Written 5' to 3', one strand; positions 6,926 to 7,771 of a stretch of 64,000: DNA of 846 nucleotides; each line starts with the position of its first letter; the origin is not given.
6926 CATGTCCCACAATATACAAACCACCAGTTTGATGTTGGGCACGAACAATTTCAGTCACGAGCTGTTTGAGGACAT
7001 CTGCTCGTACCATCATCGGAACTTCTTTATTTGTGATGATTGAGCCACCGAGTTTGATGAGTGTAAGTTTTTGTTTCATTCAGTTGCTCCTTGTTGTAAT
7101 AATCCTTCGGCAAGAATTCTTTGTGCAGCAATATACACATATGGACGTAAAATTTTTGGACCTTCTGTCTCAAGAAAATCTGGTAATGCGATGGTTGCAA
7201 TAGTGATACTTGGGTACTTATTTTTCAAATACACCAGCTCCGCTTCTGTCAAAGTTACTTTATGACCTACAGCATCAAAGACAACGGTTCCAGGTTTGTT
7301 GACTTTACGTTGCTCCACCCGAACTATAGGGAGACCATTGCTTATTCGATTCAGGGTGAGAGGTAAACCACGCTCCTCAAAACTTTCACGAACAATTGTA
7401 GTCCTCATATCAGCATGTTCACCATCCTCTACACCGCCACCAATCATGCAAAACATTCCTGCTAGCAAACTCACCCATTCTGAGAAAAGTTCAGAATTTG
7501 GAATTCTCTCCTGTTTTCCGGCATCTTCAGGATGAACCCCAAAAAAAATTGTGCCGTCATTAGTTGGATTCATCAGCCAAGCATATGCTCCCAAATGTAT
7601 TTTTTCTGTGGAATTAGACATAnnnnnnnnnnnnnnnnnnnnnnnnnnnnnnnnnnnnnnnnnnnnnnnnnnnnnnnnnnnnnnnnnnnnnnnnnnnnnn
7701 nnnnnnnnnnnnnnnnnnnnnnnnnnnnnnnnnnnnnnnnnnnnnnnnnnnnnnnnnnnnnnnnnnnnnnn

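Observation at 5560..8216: Compact idi-nudix-ipk-uppS operon: archaeal-type terminal mevalonate step plus a Nudix hydrolase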

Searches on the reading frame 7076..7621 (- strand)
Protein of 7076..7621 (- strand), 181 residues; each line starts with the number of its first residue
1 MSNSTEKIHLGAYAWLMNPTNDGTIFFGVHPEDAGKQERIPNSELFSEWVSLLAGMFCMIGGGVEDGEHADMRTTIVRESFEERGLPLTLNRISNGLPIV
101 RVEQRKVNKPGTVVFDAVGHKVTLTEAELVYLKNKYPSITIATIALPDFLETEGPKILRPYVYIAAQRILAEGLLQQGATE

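Call 3: search_protein_families(library=pfam, proteins=[window:7076-7621:-], max_evalue=0.1)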
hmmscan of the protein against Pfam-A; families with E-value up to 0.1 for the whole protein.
window:7076-7621:- (181 aa): 1 family
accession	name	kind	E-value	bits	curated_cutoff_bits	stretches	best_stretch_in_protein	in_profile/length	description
PF00293.34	NUDIX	-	0.0018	18.7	21.1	1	55-89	29-61/134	NUDIX domain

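Call 4: search_protein_families(library=ncbifam, proteins=[window:7076-7621:-], max_evalue=0.1)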
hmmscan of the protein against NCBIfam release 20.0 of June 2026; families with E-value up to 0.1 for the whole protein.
window:7076-7621:- (181 aa): 1 family
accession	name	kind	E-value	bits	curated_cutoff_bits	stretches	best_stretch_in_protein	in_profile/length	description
NF041652.1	Nud_hyd_Dein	equivalog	0.039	14.2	200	1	54-93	42-79/152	Nudix hydrolase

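Call 11: find_homologous_proteins(query=window:7076-7621:-, max_evalue=0.001)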
Query window:7076-7621:- (181 aa): 5 proteins with E <= 0.001 among 129 candidates.
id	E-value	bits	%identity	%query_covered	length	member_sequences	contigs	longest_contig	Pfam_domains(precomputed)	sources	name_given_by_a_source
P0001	1.6e-115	401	100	100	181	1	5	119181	-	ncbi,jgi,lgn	jgi:8-oxo-dGTP pyrophosphatase MutT (NUDIX family)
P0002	3.0e-96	338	84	98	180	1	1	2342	-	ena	-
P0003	1.7e-82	293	72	99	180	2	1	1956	-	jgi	jgi:8-oxo-dGTP pyrophosphatase MutT (NUDIX family)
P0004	4.2e-79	282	69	99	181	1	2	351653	-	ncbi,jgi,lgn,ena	jgi:8-oxo-dGTP pyrophosphatase MutT (NUDIX family)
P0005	7.4e-57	210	54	97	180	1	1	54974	-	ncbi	-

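Call 15: find_encoding_contigs(protein=P0004, flank=10000, max_places=3)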
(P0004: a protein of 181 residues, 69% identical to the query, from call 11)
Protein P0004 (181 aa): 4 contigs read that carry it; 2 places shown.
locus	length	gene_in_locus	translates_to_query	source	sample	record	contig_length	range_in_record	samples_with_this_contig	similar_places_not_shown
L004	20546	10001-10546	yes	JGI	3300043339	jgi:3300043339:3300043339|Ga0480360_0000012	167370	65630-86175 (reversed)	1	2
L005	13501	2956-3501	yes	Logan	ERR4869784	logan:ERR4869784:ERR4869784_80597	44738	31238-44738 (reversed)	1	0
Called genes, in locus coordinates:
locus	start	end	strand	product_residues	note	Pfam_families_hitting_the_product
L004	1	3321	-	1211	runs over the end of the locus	-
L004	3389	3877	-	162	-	PF18895:T4SS_pilin (weak)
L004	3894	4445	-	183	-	-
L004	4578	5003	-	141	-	PF18895:T4SS_pilin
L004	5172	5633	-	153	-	PF18895:T4SS_pilin (weak)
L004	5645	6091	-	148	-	PF28000:DrpB (weak)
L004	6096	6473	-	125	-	-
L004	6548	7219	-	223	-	-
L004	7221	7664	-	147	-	-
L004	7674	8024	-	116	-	-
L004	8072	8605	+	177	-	PF04542:Sigma70_r2, PF08281:Sigma70_r4_2 (weak)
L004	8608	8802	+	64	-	-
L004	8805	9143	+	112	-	-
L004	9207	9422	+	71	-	-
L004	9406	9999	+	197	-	PF00293:NUDIX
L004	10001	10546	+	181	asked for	-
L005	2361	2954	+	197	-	PF00293:NUDIX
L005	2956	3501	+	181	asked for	-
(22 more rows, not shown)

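Call 16: find_encoding_contigs(protein=P0005, flank=10000, max_places=3)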
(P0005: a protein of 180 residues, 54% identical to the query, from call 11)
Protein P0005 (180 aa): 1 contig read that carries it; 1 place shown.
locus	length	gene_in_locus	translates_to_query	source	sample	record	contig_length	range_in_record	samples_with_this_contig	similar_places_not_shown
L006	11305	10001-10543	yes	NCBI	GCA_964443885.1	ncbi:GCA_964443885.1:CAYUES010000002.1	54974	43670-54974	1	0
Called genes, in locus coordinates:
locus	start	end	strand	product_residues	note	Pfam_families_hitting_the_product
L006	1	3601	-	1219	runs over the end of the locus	-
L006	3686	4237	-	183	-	PF18895:T4SS_pilin (weak)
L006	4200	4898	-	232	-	-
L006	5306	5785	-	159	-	-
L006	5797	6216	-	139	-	-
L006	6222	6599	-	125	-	PF18895:T4SS_pilin (weak)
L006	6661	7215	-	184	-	-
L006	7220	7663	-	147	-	-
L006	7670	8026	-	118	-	-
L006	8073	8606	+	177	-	PF04542:Sigma70_r2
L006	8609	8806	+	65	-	-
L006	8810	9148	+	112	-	-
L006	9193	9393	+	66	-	-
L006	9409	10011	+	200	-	PF00293:NUDIX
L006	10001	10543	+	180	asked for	-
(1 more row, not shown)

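Call 20: predict_structure(alignment_id=A1)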
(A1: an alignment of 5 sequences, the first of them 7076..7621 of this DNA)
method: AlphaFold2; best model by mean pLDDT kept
length: 181 residues; sequences in the alignment: 5
mean_pLDDT: 38.3   pTM: 0.29
mean pLDDT of the five models: 38.3, 36.9, 36.3, 35.3, 31.6
residues with pLDDT >= 90: 0; 70-90: 0; 50-70: 23; < 50: 158
segments of 3 or more residues with pLDDT < 50: 1-100, 103-105, 107-109, 116-124, 137-150, 153-171, 173-181
pLDDT, mean of each block of 10 residues (from residue 1): 24 31 31 31 31 27 34 35 45 44 50 47 50 51 44 43 38 37 29
secondary structure, 60 per line:
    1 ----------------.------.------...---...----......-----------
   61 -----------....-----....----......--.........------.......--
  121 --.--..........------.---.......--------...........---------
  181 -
elements in order: H44-49 H72-75 H81-84 E89-94 E97-105 E112-118 H126-135 H146-152 H161-171

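Call 23: search_protein_representatives(alignment_id=A1)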
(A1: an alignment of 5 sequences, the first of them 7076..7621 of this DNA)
Query: 5 sequences, 180 profile positions. Proteins with E-value up to 0.001 (for the whole library): 39; up to 1e-10: 17; up to 1e-30: 4. The best 39 are listed.
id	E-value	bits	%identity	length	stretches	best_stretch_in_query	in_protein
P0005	1.2e-89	314.9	-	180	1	1-179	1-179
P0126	3.3e-35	137.6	-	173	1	10-179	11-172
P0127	6.4e-34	133.5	-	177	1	6-166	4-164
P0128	5.1e-31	124.0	-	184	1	9-176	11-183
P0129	3.9e-24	101.6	-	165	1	11-176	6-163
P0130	5.3e-22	94.6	-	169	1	9-172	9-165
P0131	1.4e-20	90.0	-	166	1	9-175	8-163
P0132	1.1e-18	83.9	-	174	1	7-171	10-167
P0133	2.0e-16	76.4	-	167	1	9-176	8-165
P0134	1.1e-15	74.1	-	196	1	23-175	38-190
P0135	1.8e-15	73.4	-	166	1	10-172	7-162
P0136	7.3e-15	71.4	-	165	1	10-166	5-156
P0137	1.1e-13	67.5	-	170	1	2-173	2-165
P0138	1.3e-12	64.1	-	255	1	10-165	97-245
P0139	3.2e-12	62.8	-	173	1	11-163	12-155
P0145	2.8e-09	53.2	-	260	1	8-162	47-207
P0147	1.4e-07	47.7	-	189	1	22-170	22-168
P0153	1.4e-05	41.1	-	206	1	33-164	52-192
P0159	1.1e-04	38.2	-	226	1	6-170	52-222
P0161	3.3e-04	36.7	-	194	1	49-171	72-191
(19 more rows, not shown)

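Call 34: predict_structure(alignment_id=A2)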
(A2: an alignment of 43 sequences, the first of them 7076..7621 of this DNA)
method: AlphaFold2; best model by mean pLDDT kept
length: 181 residues; sequences in the alignment: 43
mean_pLDDT: 94.8   pTM: 0.90
mean pLDDT of the five models: 94.8, 94.6, 94.4, 94.1, 93.9
residues with pLDDT >= 90: 167; 70-90: 6; 50-70: 6; < 50: 2
segments of 3 or more residues with pLDDT < 50: none
pLDDT, mean of each block of 10 residues (from residue 1): 77 98 96 96 97 97 97 98 97 95 96 97 98 97 98 98 98 81 46
secondary structure, 60 per line:
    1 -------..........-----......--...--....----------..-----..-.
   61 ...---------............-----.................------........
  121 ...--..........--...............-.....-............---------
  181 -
elements in order: E8-17 E23-28 E36-39 E60-63 H73-84 E93-106 E113-123 H126-135 E138-142 H143-152 H154-157 H160-171

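Call 37: fold_search(model_id=the predicted structure, library=pdb)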
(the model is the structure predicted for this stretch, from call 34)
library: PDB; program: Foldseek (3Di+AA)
matches with E <= 10: 1274; with E <= 0.001: 98
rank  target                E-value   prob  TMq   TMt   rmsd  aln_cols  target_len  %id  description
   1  9b21_A                3.7e-06  1.00  0.53  0.48   7.1       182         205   19  Crystal structure of ADP-ribose diphosphatase from Klebsiella pneumoniae (ADP Ribose bound, Orthorhombic P form) (released 2024-03-27)
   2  9dtc_B                3.7e-06  1.00  0.50  0.45   7.5       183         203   21  Crystal structure of ADP-ribose diphosphatase from Klebsiella pneumoniae (ADP Ribose bound, orthrhombic form2) (released 2024-10-09)
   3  9b1z_B                4.2e-06  1.00  0.52  0.47   6.6       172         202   19  Crystal structure of ADP-ribose diphosphatase from Klebsiella pneumoniae (Apo) (released 2024-03-27)
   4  9b21_B                4.2e-06  1.00  0.49  0.45   7.5       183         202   21  Crystal structure of ADP-ribose diphosphatase from Klebsiella pneumoniae (ADP Ribose bound, Orthorhombic P form) (released 2024-03-27)
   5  9dt8_B                4.5e-06  1.00  0.54  0.49   6.8       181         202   19  Crystal structure of ADP-ribose diphosphatase from Klebsiella pneumoniae (ADP bound, Orthorhombic P) (released 2024-10-09)
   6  9drd_A                5.4e-06  1.00  0.53  0.49   6.5       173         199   16  Crystal structure of ADP-ribose diphosphatase from Klebsiella pneumoniae (Apo, monoclinic P form 2) (released 2024-10-02)
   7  9dre_H                5.7e-06  1.00  0.53  0.51   6.4       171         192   19  Crystal structure of ADP-ribose diphosphatase from Klebsiella pneumoniae (ADP bound, P21 form) (released 2024-10-02)
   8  9du6_A                5.7e-06  1.00  0.54  0.51   6.4       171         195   19  Crystal structure of ADP-ribose diphosphatase from Klebsiella pneumoniae (ATP bound) (released 2024-10-16)
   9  9dre_E                6.1e-06  1.00  0.53  0.49   6.4       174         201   19  Crystal structure of ADP-ribose diphosphatase from Klebsiella pneumoniae (ADP bound, P21 form) (released 2024-10-02)
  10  9dsz_B                6.5e-06  1.00  0.51  0.48   7.0       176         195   19  Crystal structure of ADP-ribose diphosphatase from Klebsiella pneumoniae (DTP bound) (released 2024-10-09)
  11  1g0s_B                6.5e-06  1.00  0.52  0.47   7.4       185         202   18  THE CRYSTAL STRUCTURE OF THE E.COLI ADP-RIBOSE PYROPHOSPHATASE (released 2001-05-02)
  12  1viq_C                6.9e-06  1.00  0.51  0.48   7.1       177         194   16  Crystal structure of putative ADP ribose pyrophosphatase (released 2003-12-30)
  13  9drd_E                6.9e-06  1.00  0.48  0.45   7.0       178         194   20  Crystal structure of ADP-ribose diphosphatase from Klebsiella pneumoniae (Apo, monoclinic P form 2) (released 2024-10-02)
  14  9drd_B                7.3e-06  1.00  0.50  0.45   7.4       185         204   17  Crystal structure of ADP-ribose diphosphatase from Klebsiella pneumoniae (Apo, monoclinic P form 2) (released 2024-10-02)
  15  9drd_D                7.3e-06  1.00  0.50  0.45   7.6       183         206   18  Crystal structure of ADP-ribose diphosphatase from Klebsiella pneumoniae (Apo, monoclinic P form 2) (released 2024-10-02)
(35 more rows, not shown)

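Call 53: find_encoding_contigs(protein=P0145, flank=4000, max_places=2)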
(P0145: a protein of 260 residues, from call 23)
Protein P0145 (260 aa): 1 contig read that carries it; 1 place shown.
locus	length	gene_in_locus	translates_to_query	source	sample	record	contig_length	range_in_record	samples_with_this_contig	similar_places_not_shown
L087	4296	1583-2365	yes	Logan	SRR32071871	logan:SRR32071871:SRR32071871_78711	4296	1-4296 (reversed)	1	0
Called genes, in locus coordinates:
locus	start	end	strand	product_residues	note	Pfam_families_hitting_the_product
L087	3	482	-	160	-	?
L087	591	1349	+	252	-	PF00293:NUDIX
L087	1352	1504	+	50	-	-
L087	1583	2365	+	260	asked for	-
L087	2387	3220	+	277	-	PF00696:AA_kinase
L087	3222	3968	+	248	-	PF01255:Prenyltransf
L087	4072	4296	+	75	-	?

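Call 54: find_encoding_contigs(protein=P0159, flank=4000, max_places=2)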
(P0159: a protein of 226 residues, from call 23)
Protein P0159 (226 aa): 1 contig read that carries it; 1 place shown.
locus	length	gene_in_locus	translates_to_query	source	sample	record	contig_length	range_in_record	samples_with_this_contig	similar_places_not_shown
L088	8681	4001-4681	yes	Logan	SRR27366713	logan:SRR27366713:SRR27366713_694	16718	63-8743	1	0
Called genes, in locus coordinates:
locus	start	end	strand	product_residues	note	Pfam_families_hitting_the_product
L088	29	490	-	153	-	-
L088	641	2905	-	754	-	PF00133:tRNA-synt_1, PF09334:tRNA-synt_1g, PF08264:Anticodon_1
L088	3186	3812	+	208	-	PF00293:NUDIX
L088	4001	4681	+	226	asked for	PF12172:zf-ChsH2 (weak), PF00293:NUDIX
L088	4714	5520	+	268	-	PF00696:AA_kinase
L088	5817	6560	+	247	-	PF01255:Prenyltransf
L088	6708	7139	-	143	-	PF18895:T4SS_pilin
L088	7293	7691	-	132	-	PF18895:T4SS_pilin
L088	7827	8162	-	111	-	PF18895:T4SS_pilin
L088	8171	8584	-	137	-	PF18895:T4SS_pilin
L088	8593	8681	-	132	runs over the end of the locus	PF18895:T4SS_pilin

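Call 55: find_encoding_contigs(protein=P0161, flank=4000, max_places=2)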
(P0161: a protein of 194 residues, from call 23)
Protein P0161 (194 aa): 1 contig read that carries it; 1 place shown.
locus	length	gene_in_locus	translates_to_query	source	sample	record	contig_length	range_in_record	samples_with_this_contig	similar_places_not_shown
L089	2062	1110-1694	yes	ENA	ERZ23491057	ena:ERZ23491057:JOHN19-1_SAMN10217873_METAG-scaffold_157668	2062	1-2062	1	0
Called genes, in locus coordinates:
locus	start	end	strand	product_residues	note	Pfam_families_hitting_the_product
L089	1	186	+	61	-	?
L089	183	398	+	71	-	-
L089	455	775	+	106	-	-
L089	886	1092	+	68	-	PF12172:zf-ChsH2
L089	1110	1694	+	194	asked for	PF00293:NUDIX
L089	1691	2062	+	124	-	?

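Call 56: find_encoding_contigs(protein=P0153, flank=4000, max_places=2)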
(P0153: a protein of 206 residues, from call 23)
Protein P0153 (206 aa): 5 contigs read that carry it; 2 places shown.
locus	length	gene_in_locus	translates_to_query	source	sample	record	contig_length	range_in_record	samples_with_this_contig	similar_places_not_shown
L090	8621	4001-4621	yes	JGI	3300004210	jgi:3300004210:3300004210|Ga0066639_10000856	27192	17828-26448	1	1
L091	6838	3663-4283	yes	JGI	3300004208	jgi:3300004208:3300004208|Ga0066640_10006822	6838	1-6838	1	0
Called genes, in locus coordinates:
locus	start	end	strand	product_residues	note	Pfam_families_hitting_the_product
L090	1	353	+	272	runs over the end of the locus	-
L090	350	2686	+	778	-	PF26449:DUF8128, PF01935:DUF87, PF10412:TrwB_AAD_bind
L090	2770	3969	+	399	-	PF07690:MFS_1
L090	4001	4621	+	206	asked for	-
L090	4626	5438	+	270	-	PF00696:AA_kinase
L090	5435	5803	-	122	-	-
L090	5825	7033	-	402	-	PF12704:MacB_PCD, PF02687:FtsX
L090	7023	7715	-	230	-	PF00005:ABC_tran, PF02463:SMC_N (faint), PF13304:AAA_21 (faint)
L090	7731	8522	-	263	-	PF25989:YknX_C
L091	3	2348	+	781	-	?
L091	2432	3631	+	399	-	PF07690:MFS_1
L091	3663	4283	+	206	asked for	-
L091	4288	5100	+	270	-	PF00696:AA_kinase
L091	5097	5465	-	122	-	-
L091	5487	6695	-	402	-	PF12704:MacB_PCD, PF02687:FtsX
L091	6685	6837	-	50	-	?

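Call 57: find_encoding_contigs(protein=P0147, flank=4000, max_places=2)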
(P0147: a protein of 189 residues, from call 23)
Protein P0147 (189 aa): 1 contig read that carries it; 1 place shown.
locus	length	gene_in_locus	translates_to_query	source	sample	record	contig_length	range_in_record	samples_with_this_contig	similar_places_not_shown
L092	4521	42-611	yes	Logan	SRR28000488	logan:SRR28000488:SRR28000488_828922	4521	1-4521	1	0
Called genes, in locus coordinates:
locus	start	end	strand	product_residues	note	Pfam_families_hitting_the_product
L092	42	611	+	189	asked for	-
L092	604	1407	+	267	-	PF00696:AA_kinase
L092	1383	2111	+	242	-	PF01255:Prenyltransf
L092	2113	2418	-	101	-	PF18895:T4SS_pilin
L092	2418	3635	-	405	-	-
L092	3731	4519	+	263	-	?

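Call 88: search_protein_families(library=pfam, alignment_id=A2, max_evalue=0.01)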
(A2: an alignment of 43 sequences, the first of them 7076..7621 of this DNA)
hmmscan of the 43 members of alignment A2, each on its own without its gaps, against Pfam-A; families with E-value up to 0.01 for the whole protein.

A. member 1, window:7076-7621:- (181 aa): 1 family
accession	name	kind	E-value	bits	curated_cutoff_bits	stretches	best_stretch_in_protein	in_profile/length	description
PF00293.34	NUDIX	-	0.0018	18.7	21.1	1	55-89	29-61/134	NUDIX domain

B. families by the number of members that match (of 43 scanned): 4 families
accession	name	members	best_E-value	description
PF00293.34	NUDIX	30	7.1e-11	NUDIX domain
PF22327.2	Nudt16-like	2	0.00049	U8 snoRNA-decapping enzyme-like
PF12172.15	zf-ChsH2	1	4.4e-07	ChsH2, rubredoxin-like zinc ribbon domain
PF19110.5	DUF5797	1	0.0026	Family of unknown function (DUF5797)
